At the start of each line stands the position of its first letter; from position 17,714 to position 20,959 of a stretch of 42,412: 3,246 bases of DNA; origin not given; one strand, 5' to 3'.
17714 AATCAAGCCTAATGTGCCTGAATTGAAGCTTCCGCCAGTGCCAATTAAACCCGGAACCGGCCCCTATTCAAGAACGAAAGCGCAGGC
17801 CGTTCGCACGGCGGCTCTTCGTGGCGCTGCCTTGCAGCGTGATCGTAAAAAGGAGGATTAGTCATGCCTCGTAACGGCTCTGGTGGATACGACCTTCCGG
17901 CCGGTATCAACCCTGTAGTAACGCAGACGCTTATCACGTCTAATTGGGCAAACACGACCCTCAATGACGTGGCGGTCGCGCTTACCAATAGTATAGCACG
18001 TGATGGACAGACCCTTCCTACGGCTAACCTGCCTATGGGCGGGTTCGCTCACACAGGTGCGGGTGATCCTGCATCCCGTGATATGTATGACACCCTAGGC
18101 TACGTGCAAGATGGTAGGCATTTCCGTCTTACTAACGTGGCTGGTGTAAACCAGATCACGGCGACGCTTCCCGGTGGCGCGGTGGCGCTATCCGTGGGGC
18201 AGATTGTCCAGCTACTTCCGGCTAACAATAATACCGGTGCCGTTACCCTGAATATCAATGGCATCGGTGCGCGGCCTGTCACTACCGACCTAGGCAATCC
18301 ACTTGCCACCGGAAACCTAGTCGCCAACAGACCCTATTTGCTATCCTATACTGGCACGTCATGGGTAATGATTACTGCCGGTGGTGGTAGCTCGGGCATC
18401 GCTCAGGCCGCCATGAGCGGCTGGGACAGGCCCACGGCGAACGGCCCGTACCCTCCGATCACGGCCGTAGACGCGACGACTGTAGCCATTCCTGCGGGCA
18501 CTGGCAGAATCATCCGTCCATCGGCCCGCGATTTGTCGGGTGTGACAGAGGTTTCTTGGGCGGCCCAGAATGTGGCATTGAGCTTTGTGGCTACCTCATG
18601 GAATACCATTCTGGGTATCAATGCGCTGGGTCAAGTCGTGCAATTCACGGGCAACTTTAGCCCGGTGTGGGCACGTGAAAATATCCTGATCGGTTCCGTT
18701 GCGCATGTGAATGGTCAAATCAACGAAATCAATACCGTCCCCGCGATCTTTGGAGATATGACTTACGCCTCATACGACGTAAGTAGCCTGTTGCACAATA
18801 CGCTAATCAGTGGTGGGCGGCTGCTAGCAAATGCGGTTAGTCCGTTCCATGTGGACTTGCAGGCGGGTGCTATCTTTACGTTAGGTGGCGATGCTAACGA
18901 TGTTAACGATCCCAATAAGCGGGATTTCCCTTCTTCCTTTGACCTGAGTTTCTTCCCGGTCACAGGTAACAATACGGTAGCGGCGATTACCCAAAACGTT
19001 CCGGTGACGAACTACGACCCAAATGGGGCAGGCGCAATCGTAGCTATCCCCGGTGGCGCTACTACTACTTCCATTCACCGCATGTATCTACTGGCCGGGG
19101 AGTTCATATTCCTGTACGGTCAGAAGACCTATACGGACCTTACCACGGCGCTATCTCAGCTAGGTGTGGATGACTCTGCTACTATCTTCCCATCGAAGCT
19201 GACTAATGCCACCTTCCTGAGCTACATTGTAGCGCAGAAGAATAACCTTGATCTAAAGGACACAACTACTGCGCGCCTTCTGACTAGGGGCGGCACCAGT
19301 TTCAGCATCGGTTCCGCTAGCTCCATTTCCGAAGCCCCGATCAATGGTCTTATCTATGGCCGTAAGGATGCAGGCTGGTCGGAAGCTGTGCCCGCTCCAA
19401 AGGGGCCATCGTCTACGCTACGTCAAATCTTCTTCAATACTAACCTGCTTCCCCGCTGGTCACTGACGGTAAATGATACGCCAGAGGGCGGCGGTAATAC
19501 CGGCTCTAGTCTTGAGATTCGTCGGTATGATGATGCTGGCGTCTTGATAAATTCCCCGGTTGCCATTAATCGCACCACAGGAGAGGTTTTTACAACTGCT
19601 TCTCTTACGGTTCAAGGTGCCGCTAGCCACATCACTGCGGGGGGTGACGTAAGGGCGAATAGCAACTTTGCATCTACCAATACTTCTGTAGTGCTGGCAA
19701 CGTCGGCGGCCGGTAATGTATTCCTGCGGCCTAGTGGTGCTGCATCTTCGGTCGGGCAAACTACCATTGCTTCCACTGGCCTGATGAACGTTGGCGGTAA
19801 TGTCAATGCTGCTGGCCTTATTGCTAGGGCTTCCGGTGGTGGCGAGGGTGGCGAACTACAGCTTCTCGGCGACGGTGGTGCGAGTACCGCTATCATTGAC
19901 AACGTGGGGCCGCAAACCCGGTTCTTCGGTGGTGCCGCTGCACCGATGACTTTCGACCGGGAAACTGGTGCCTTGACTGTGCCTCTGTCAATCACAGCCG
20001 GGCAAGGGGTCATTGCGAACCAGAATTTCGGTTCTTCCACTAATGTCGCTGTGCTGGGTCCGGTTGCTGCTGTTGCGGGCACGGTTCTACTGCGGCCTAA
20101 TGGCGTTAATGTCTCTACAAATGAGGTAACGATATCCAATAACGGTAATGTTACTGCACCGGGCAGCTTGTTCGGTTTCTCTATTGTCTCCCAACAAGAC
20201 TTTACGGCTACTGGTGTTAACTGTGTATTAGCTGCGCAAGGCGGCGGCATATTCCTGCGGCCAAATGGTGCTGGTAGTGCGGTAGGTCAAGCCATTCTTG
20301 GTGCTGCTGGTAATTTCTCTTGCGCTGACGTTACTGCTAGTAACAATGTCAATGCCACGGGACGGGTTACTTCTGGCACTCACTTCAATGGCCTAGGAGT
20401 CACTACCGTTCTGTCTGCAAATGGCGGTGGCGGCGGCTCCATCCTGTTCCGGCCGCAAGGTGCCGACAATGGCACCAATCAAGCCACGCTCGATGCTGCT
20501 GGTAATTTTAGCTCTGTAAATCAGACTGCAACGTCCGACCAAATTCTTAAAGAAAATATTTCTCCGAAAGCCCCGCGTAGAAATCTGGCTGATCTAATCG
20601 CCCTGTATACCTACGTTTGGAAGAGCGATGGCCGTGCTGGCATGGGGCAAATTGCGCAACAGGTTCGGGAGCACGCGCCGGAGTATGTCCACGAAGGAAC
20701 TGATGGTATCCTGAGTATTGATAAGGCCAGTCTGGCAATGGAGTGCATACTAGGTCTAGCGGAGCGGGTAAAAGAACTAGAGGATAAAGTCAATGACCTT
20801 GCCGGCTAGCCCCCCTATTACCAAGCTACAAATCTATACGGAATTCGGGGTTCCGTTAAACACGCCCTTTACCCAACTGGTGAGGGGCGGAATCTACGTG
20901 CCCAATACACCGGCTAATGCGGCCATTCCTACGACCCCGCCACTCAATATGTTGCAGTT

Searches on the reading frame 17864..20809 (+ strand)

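Call 31: search_protein_families(library=phrogs, proteins=[window:17864-20809:+], max_evalue=0.00001)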
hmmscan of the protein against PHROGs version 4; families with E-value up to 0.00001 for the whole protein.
window:17864-20809:+ (981 aa): 9 families
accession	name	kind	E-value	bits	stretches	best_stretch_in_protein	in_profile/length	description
phrog_5668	-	tail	6.3e-14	51.7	1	639-979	1301-1561/1567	tail fiber protein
phrog_1980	-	tail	1.6e-10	41.9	1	709-979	170-433/449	tail fiber protein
phrog_5481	-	tail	2.9e-10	40.3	1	824-977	843-1013/1043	tail fiber protein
phrog_6578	-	tail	9.9e-08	31.2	1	735-944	911-1133/1210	tail fiber protein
phrog_4287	-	DNA, RNA and nucleotide metabolism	2.6e-07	31.2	1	849-958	274-387/392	DNA ejection protein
phrog_4563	-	tail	2.6e-06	27.9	1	827-942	165-278/346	tail fiber protein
phrog_6121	-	head and packaging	3.2e-06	27.9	1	872-955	303-385/392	virion structural protein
phrog_14572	-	tail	3.4e-06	27.3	1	868-949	347-432/484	tail fiber protein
phrog_25848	-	tail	5.9e-06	25.8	0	874-979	487-587/598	tail fiber protein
